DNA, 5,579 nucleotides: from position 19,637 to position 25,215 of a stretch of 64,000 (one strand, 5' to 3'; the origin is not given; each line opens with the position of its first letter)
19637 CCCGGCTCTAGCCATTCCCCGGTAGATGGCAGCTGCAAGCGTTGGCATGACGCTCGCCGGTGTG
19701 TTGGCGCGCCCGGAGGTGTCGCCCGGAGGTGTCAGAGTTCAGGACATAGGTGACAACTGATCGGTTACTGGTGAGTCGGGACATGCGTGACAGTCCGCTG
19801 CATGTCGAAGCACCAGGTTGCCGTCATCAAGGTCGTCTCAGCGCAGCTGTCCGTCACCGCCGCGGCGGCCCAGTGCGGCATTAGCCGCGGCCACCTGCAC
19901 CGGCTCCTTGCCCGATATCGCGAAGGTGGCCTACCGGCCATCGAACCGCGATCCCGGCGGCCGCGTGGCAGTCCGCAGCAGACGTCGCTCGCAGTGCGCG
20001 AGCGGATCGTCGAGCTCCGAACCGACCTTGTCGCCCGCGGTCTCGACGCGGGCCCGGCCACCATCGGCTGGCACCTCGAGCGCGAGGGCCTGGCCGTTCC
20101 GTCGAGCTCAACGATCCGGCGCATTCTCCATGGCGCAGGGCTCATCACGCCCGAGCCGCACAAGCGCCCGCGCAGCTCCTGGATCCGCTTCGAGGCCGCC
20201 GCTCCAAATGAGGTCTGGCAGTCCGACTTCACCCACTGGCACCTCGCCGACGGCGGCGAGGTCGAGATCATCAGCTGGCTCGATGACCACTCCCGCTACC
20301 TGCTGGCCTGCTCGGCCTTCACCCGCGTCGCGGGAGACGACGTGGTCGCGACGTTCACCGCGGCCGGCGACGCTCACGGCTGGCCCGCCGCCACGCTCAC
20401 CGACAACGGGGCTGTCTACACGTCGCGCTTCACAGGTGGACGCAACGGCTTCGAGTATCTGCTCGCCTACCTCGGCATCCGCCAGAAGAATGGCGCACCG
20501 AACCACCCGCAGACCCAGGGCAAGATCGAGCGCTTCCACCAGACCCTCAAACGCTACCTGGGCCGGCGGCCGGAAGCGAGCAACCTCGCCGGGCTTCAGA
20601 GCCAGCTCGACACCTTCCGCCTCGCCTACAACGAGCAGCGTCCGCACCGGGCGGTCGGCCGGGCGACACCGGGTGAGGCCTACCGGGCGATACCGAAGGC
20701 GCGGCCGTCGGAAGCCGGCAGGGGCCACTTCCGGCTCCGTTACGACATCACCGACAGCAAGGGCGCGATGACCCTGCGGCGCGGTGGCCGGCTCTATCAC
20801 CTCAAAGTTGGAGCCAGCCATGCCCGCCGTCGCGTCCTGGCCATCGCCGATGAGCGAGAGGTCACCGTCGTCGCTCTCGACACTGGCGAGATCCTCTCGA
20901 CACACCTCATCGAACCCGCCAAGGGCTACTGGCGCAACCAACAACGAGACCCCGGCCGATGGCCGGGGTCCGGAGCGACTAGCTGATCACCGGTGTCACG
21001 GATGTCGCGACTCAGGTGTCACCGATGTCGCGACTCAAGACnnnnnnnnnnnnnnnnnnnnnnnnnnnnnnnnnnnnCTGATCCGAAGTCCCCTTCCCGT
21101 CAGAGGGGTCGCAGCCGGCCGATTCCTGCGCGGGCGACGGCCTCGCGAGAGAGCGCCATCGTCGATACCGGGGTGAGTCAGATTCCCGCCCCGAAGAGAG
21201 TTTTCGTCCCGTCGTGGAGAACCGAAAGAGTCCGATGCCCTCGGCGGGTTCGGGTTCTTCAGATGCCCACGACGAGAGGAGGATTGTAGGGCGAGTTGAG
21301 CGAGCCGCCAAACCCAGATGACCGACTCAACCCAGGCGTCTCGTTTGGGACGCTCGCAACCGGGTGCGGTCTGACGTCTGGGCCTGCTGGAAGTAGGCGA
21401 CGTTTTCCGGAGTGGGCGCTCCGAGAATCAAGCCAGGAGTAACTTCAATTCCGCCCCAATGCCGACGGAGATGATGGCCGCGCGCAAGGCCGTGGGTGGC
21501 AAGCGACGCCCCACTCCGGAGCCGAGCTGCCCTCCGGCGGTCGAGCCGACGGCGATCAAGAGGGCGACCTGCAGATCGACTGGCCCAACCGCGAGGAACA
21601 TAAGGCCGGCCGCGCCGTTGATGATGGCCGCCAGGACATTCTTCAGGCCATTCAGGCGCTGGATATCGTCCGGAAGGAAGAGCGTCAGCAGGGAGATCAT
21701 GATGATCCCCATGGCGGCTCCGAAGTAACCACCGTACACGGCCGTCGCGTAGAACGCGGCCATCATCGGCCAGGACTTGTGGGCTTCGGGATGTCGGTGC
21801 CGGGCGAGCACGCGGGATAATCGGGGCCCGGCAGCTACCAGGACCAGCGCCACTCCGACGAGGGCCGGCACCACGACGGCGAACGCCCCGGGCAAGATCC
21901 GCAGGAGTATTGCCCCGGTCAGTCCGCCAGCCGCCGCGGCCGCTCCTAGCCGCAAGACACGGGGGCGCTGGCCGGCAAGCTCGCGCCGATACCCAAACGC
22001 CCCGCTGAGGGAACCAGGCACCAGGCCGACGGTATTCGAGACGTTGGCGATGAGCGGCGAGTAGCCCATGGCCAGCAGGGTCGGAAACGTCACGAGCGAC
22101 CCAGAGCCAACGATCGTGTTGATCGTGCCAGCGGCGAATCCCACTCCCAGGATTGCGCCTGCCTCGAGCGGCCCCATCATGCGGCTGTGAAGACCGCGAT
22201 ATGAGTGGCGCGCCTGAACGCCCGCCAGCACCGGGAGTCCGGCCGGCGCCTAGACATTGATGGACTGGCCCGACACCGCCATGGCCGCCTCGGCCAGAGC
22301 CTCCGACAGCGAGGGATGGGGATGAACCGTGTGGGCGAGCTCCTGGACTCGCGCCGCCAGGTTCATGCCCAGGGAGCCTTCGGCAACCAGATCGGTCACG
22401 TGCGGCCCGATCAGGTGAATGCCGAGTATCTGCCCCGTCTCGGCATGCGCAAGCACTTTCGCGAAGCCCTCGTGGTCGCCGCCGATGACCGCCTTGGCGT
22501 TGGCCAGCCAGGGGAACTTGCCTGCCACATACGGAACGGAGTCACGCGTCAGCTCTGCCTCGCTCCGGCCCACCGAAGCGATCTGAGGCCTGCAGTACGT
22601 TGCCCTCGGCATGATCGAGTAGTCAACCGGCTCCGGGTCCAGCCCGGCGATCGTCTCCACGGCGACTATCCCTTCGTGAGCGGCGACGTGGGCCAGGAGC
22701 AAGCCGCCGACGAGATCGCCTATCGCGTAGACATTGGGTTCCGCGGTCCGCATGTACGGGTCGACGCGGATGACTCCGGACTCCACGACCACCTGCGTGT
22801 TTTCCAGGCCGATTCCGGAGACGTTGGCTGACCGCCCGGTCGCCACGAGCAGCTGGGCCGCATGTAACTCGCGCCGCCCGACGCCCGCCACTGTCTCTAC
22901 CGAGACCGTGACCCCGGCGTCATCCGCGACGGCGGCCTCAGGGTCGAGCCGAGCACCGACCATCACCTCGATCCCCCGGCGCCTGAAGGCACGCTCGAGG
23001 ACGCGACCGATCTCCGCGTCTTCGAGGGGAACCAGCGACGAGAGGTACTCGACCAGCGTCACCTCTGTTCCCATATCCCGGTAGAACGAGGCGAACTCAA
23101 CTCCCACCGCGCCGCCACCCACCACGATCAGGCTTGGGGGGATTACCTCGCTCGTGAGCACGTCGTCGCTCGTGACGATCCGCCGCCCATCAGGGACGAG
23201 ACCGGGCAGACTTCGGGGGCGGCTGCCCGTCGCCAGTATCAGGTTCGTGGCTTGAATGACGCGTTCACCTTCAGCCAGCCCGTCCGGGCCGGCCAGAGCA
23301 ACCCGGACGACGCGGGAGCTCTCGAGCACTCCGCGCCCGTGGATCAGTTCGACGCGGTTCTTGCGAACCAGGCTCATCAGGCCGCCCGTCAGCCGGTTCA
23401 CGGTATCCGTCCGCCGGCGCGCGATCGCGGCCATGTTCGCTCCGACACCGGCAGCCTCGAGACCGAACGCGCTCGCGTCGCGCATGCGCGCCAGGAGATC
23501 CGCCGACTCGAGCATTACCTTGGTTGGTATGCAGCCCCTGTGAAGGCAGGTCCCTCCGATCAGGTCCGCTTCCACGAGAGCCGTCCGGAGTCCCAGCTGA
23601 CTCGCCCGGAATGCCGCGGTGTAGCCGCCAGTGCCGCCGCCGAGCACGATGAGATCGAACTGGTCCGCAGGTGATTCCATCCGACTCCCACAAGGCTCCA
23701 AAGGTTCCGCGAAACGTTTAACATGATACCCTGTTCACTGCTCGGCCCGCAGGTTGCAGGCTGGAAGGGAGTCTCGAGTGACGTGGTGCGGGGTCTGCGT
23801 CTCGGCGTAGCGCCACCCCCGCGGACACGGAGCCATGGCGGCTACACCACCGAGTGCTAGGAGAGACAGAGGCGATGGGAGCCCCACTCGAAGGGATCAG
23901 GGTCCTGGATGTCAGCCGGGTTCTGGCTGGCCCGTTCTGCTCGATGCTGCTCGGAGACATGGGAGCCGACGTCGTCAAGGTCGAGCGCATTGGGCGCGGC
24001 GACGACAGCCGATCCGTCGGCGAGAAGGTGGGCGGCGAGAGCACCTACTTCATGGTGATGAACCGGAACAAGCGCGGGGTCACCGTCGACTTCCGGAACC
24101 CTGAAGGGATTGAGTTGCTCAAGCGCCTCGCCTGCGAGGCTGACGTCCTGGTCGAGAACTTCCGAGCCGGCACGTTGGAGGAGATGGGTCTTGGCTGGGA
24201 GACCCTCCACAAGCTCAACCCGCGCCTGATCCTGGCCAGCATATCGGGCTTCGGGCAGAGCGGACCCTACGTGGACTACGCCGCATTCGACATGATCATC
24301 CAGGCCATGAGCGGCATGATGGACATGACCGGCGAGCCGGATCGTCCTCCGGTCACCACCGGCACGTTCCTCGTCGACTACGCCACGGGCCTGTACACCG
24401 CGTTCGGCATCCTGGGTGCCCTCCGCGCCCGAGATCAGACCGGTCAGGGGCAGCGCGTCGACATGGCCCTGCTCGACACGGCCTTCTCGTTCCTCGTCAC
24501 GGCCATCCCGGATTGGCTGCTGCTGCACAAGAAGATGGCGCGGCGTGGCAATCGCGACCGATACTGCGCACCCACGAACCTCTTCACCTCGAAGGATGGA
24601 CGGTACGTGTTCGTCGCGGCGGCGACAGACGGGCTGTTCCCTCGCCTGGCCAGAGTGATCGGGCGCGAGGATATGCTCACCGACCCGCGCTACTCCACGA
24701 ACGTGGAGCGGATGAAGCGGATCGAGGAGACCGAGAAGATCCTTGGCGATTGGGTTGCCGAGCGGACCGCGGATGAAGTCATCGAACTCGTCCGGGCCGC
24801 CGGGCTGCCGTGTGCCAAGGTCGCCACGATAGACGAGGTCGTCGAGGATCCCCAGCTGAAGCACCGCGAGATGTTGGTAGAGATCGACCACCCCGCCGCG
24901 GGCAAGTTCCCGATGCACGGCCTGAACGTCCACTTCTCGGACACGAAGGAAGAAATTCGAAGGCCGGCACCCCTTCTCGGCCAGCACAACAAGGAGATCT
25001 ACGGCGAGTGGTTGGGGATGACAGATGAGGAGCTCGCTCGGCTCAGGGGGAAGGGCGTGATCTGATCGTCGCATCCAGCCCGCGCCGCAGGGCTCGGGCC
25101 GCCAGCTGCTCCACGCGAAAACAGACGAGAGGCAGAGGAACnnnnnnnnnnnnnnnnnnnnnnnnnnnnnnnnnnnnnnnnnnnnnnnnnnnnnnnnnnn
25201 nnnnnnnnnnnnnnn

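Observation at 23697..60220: Nine copies of a 26-bp bipartite operator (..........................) link about 40 kb into one putative LacI-type regulon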

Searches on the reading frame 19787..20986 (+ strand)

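Call 6: search_protein_families(library=pfam, proteins=[window:19787-20986:+])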
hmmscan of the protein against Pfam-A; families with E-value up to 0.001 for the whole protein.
window:19787-20986:+ (399 aa): 6 families
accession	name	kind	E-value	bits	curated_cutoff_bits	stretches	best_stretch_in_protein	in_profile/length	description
PF13683.12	rve_3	-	8.8e-18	64.3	26.5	1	230-295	2-67/67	Integrase core domain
PF00665.32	rve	-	1.9e-15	57.4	32.6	1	138-241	2-102/102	Integrase core domain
PF13565.12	HTH_32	-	1.9e-11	44.7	33.7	1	38-114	3-73/73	Homeodomain-like domain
PF13518.12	HTH_28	-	1.8e-08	34.7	25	1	17-60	9-52/52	Helix-turn-helix domain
PF13551.12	HTH_29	-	8.9e-08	32.6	28.1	1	13-65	5-62/64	Winged helix-turn helix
PF13384.12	HTH_23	-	1.4e-06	28.4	24.6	1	13-51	10-48/50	Homeodomain-like domain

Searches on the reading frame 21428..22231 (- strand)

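Call 6: search_protein_families(library=pfam, proteins=[window:21428-22231:-])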
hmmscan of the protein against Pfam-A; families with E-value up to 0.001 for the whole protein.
window:21428-22231:- (267 aa): 1 family
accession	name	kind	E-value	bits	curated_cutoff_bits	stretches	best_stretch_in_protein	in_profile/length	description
PF01925.25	TauE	-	7.6e-38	130.9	32.6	1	28-260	2-233/237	Sulfite exporter TauE/SafE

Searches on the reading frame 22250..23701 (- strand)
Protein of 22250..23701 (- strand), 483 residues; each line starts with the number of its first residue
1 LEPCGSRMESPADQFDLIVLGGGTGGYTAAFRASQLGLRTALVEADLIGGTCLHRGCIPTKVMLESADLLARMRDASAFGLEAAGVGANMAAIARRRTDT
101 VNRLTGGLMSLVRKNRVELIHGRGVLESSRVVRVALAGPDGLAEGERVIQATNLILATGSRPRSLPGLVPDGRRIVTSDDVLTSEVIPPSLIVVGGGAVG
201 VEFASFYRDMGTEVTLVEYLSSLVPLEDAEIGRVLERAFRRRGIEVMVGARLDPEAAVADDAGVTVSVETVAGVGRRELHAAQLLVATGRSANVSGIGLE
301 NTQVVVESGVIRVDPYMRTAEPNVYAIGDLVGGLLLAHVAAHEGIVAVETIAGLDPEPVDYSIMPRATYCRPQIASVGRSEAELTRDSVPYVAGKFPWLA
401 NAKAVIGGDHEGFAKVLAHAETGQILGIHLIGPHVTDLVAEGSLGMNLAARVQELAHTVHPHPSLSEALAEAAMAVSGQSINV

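Call 6: search_protein_families(library=pfam, proteins=[window:22250-23701:-])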
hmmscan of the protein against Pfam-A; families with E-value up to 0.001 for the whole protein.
window:22250-23701:- (483 aa): 10 families
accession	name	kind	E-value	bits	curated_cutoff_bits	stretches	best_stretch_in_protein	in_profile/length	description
PF07992.20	Pyr_redox_2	-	2.1e-60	205.1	26.1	1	15-344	1-291/291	Pyridine nucleotide-disulphide oxidoreductase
PF02852.28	Pyr_redox_dim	-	1.7e-30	105.9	25.3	1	364-473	1-110/110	Pyridine nucleotide-disulphide oxidoreductase, dimerisation domain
PF00070.33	Pyr_redox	-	6.6e-17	62.2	22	1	191-263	2-72/82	Pyridine nucleotide-disulphide oxidoreductase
PF01134.28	GIDA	-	7.3e-08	32.3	22.1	1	16-74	1-57/391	Glucose inhibited division protein A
PF12831.13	FAD_oxidored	-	6.2e-07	29.5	27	1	16-52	1-38/416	FAD dependent oxidoreductase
PF03486.20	HI0933_like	-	4.8e-05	23.4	50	0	16-45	2-31/244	HI0933-like protein Rossmann domain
PF13738.12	Pyr_redox_3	-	5.1e-05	23.1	30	0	147-328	121-305/305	Pyridine nucleotide-disulphide oxidoreductase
PF01262.27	AlaDh_PNT_C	-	0.00013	21.9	23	0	185-218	22-58/214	Alanine dehydrogenase/PNT, C-terminal domain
PF00890.30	FAD_binding_2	-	0.00036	20.3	20.4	1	16-45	1-30/414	FAD binding domain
PF13450.12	NAD_binding_8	-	0.00062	20.4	21.9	0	19-52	1-35/68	NAD(P)-binding Rossmann-like domain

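Call 47: search_protein_families(library=ncbifam, proteins=[window:22250-23680:-], max_evalue=1e-10)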
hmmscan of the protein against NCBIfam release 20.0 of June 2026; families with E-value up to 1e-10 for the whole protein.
window:22250-23680:- (476 aa): 31 families (the best 25 are shown)
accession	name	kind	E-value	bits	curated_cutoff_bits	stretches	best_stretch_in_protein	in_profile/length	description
TIGR01350.1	lipoamide_DH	equivalog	4e-146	487.4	408.8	1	7-475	1-460/461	dihydrolipoyl dehydrogenase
TIGR02053.1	MerA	equivalog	1.4e-92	311.2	454.45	1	8-468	1-452/465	mercury(II) reductase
NF003585.0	PRK05249.1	equivalog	2.6e-86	290.1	465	1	6-469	5-457/464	Si-specific NAD(P)(+) transhydrogenase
NF005883.0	PRK07845.1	equivalog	3.2e-84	283.6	479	1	9-469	4-459/466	NAD(P)H-quinone dehydrogenase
NF004946.0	PRK06292.2-4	subfamily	3.1e-83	280.2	634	1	6-466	2-467/487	dihydrolipoyl dehydrogenase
TIGR01424.1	gluta_reduc_2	equivalog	1.8e-74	250.9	606.05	1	8-462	3-442/446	glutathione-disulfide reductase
NF004776.0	PRK06116.1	equivalog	5e-74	249.9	480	1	6-462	3-446/450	glutathione-disulfide reductase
NF004947.0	PRK06292.2-5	equivalog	1.3e-73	248.5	592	1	6-468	2-457/474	dihydrolipoyl dehydrogenase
NF004991.0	PRK06370.1-3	subfamily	2.5e-73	247.3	620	1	3-468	31-486/509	FAD-containing oxidoreductase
NF005884.0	PRK07846.1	equivalog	1.1e-71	241.8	501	1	6-468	2-450/454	mycothione reductase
NF004945.0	PRK06292.2-3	equivalog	9.7e-70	235.7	494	1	7-462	3-445/457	dihydrolipoyl dehydrogenase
NF004943.0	PRK06292.2-1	equivalog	1.6e-69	234.8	432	1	6-469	2-455/456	dihydrolipoyl dehydrogenase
NF004992.0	PRK06370.1-4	equivalog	2.3e-68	230.7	629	1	6-462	3-448/459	FAD-containing oxidoreductase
NF004944.0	PRK06292.2-2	equivalog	5.2e-65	219.9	619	1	7-467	3-450/460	dihydrolipoyl dehydrogenase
NF004939.0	PRK06292.1-1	equivalog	2.5e-64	217.7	435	1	6-469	4-458/476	dihydrolipoyl dehydrogenase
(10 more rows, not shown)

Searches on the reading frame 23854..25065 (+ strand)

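Call 6: search_protein_families(library=pfam, proteins=[window:23854-25065:+])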
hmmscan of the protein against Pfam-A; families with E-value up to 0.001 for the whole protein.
window:23854-25065:+ (403 aa): 1 family
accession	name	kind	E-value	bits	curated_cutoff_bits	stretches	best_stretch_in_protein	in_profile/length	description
PF02515.22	CoA_transf_3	-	1.5e-132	442.6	23.3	1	12-379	1-366/366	CoA-transferase family III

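Call 47: search_protein_families(library=ncbifam, proteins=[window:23875-25065:+], max_evalue=1e-10)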
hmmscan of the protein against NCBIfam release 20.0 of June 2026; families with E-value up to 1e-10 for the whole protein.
window:23875-25065:+ (396 aa): 7 families
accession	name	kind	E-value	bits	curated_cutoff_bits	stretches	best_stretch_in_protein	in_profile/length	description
NF052585.1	SucGlutTfsCaiB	equivalog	4.9e-95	318.4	750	1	3-378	6-387/394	succinate--glutarate CoA-transferase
NF003809.0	PRK05398.1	subfamily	1.1e-93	314.1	442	1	2-396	2-416/416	formyl-CoA transferase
TIGR03253.1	oxalate_frc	equivalog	9.1e-90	301.3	504.2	2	3-217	2-217/416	formyl-CoA transferase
NF008511.0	PRK11430.1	equivalog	1.1e-85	288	522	1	3-377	8-377/381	CoA:oxalate CoA-transferase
NF041294.1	Scnl_mescCoAtase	equivalog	2.3e-84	283.8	700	1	5-376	4-380/381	succinyl-CoA:mesaconate CoA-transferase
NF002914.1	PRK03525.1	equivalog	1.7e-46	159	413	1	4-396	9-397/400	L-carnitine CoA-transferase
TIGR04253.1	mesacon_CoA_iso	equivalog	3.4e-39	135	725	1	5-395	3-399/403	2-methylfumaryl-CoA isomerase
